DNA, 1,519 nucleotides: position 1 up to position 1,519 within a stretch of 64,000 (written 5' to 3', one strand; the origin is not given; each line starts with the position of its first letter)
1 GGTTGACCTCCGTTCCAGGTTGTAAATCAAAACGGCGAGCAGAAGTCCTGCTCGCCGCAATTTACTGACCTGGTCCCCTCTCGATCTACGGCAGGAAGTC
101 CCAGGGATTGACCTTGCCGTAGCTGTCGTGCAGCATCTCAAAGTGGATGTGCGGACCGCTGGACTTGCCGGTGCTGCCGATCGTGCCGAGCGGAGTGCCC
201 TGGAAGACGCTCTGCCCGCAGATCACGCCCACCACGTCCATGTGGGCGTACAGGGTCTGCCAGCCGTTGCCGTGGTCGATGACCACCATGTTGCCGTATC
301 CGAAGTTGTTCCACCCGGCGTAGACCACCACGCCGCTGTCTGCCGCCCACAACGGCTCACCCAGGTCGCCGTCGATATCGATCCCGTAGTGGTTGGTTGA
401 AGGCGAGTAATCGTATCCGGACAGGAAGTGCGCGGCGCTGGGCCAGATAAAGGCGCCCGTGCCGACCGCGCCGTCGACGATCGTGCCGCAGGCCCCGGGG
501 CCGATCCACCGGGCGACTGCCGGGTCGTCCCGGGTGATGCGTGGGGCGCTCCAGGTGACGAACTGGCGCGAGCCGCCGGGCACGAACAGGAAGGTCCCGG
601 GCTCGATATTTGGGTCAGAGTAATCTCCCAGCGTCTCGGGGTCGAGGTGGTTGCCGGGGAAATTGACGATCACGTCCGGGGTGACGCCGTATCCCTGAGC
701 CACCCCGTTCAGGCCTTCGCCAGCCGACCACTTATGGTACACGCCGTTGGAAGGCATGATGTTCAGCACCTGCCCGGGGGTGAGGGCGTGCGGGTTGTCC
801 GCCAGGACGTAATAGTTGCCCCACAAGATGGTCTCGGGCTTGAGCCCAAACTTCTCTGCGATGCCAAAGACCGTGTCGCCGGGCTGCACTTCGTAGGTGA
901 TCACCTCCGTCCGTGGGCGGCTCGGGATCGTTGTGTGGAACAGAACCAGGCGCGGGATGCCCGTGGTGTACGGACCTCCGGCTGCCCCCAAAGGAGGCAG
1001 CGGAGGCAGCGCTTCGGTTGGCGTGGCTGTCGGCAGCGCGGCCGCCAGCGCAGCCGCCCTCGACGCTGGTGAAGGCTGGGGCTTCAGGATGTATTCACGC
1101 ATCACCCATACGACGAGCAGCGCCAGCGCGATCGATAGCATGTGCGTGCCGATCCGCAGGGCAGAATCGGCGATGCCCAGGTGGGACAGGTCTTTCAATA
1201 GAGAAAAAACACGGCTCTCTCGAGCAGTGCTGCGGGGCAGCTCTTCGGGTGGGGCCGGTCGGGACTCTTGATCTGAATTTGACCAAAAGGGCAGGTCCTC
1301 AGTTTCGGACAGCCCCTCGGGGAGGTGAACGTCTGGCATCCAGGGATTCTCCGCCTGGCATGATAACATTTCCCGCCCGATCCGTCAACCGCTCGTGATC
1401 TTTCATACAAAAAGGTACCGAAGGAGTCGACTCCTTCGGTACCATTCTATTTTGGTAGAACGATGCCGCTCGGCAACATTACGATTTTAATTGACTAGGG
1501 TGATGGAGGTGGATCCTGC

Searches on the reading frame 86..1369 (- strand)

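Call 23: search_protein_families(library=pfam, proteins=[window:86-1369:-], max_evalue=0.00001)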
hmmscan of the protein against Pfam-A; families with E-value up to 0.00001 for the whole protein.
window:86-1369:- (427 aa): 2 families
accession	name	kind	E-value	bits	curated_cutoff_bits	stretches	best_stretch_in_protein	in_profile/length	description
PF01551.29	Peptidase_M23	-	2e-29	102.1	28.7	1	326-421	2-95/96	Peptidase family M23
PF01476.26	LysM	-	4.9e-09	36.4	20.9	1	159-204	1-42/43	LysM domain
